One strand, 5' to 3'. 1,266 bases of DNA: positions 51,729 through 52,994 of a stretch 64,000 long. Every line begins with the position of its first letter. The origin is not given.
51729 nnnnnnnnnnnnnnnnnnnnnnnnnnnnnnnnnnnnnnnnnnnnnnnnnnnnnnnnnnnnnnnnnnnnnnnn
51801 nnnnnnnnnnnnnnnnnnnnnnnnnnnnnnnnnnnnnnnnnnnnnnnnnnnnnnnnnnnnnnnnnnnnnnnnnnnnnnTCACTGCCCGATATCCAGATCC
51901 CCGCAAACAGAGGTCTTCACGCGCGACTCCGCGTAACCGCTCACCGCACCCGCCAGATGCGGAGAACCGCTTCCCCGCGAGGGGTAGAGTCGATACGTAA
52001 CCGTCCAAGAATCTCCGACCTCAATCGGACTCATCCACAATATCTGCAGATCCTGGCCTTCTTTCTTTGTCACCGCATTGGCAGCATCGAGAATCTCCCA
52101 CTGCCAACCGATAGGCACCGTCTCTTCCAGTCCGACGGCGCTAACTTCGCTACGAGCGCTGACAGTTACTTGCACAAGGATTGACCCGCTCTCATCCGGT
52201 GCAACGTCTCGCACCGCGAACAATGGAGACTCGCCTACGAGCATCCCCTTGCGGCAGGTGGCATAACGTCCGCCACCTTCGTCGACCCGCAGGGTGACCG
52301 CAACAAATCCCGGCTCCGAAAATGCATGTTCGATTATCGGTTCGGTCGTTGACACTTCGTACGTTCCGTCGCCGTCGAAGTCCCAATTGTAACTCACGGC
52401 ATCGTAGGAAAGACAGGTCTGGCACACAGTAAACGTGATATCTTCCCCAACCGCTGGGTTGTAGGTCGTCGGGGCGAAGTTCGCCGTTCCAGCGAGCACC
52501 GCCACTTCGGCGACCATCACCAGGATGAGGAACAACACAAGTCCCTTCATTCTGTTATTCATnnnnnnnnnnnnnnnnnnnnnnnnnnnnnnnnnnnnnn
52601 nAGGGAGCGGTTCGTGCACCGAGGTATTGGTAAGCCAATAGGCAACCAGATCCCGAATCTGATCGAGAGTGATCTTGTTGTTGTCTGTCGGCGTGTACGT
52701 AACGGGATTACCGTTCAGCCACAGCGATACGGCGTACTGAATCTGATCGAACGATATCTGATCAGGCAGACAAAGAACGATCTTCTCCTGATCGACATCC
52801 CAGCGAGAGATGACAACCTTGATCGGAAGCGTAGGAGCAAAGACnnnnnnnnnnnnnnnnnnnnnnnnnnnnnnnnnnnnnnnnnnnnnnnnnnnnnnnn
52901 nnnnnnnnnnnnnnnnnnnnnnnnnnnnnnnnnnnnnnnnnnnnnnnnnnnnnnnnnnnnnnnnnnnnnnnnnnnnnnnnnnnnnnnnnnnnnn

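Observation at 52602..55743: Unrecognised duplicated-helix module (ISRWDV ... AYWLTNT) present three times in two secreted proteins; dockerin-like layout without calcium loops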

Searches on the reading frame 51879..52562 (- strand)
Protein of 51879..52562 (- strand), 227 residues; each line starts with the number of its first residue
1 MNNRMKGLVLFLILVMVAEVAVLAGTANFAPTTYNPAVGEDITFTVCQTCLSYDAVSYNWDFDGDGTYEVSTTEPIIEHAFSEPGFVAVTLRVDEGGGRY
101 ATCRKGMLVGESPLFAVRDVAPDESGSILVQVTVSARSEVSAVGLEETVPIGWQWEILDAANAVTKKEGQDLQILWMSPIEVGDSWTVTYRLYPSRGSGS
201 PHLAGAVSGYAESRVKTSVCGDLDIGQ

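Call 3: search_protein_families(library=pfam, proteins=[window:51879-52562:-], max_evalue=0.1)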
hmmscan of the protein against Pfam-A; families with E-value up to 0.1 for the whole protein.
window:51879-52562:- (227 aa): 2 families
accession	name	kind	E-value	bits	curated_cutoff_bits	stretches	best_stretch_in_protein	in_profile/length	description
PF18911.6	PKD_4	-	1.6e-08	34.9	27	1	34-99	12-74/85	PKD domain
PF00801.26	PKD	-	3.7e-07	30.5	23.5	1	37-99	12-71/80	PKD domain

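Call 4: search_protein_families(library=ncbifam, proteins=[window:51879-52562:-], max_evalue=0.1)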
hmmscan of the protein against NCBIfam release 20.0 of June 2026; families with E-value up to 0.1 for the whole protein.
window:51879-52562:- (227 aa): 0 families

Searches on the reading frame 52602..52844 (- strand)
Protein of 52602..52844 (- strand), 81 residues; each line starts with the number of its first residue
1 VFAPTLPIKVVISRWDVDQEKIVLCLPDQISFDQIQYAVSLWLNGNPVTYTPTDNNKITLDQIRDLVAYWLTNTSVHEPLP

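Call 7: search_solved_structures(query=A1, max_evalue=10, show_alignments=2)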
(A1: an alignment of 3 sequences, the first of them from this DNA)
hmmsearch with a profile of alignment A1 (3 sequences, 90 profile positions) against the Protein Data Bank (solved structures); distinct sequences matched with E-value up to 10: 4.
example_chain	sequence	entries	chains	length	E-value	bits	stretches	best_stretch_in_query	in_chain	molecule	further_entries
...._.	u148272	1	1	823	0.22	14.7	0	21-45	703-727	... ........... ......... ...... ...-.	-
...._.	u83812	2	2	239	1.5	12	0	27-50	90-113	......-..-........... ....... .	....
1urr_A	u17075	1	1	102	1.7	11.9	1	40-75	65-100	CG18505 PROTEIN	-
3dwg_C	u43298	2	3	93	1.9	11.6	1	10-53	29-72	9.5 kDa culture filtrate antigen cfp10A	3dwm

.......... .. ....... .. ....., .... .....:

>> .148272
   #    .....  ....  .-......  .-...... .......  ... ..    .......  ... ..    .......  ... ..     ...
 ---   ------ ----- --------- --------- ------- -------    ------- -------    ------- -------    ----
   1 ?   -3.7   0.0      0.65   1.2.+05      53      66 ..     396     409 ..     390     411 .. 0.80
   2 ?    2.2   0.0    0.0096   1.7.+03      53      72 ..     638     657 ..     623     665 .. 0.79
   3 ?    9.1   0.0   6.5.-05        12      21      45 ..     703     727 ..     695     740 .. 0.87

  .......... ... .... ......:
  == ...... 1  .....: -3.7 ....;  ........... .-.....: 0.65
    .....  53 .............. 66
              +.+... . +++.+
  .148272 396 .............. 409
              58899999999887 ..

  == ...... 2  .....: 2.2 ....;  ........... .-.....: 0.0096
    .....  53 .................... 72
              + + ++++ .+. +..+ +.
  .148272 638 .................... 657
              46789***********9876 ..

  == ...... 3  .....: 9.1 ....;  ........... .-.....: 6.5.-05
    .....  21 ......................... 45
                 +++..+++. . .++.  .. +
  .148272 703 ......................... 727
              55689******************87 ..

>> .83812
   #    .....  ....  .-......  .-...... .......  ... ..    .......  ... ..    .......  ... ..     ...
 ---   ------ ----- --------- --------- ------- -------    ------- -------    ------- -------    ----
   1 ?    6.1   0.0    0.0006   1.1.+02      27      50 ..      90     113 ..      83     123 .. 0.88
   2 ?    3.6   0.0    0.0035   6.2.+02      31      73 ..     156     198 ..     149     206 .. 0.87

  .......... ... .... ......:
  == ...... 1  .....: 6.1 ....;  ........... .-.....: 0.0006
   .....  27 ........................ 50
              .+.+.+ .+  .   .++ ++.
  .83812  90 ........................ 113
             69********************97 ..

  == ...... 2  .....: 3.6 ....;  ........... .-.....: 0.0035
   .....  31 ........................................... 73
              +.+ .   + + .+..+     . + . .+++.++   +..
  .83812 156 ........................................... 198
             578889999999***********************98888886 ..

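Call 8: search_protein_families(library=pfam, alignment_id=A1, max_evalue=10)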
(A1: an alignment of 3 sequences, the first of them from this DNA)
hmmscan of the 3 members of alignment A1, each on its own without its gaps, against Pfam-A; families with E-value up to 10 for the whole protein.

A. member 1, seq(81 aa): 2 families
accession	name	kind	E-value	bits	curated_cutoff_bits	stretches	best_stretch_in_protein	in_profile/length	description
PF18602.6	Rap1a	-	0.0059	17.5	27.7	1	19-47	41-69/90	Rap1a immunity proteins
PF23563.1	TRIP13_N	-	0.11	13.1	27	0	56-76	16-36/88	TRIP13 N-terminal domain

B. families by the number of members that match (of 3 scanned): 3 families
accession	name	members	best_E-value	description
PF18602.6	Rap1a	1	0.0059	Rap1a immunity proteins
PF23563.1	TRIP13_N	1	0.11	TRIP13 N-terminal domain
PF25148.1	DUF7824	1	0.19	Domain of unknown function (DUF7824)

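Call 9: find_homologous_proteins(query=A1, max_evalue=0.001)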
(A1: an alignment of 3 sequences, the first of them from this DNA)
Query A1 (3 sequences) (81 aa, profile of the alignment): 24 proteins with E <= 0.001 among 93 candidates.
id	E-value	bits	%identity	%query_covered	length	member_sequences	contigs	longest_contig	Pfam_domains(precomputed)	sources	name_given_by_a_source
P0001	4.6e-37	144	40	89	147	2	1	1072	-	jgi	-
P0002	1.1e-36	142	44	95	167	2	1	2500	-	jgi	jgi:hypothetical protein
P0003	1.5e-36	142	42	94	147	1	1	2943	-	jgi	-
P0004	2.5e-33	132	38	94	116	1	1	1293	-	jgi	jgi:hypothetical protein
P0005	8.6e-33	130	38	91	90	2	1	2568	-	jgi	jgi:hypothetical protein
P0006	6.0e-31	124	40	95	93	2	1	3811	-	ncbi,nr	ncbi:hypothetical protein KAV67_05385, partial [Candidatus Bipolaricaulota bacterium]|nr:hypothetica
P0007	9.4e-31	123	36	91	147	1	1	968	-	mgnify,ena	mgnify:CR=1 FL=1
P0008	1.9e-29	119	42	94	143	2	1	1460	-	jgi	-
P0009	2.6e-29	119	73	99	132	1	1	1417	-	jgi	jgi:hypothetical protein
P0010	3.8e-28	115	39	99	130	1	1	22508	-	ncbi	ncbi:MAG: hypothetical protein ABDI20_00745, partial [Candidatus Bipolaricaulaceae bacterium]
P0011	8.2e-27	111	75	88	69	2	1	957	-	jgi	jgi:hypothetical protein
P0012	1.1e-26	110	67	100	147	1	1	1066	-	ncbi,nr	ncbi:hypothetical protein KAX17_07580, partial [Candidatus Bipolaricaulota bacterium]|nr:hypothetica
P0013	2.0e-26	109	70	99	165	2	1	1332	-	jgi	jgi:hypothetical protein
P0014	3.8e-25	105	42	94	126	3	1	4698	-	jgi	-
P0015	1.7e-23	100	67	94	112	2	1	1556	-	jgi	-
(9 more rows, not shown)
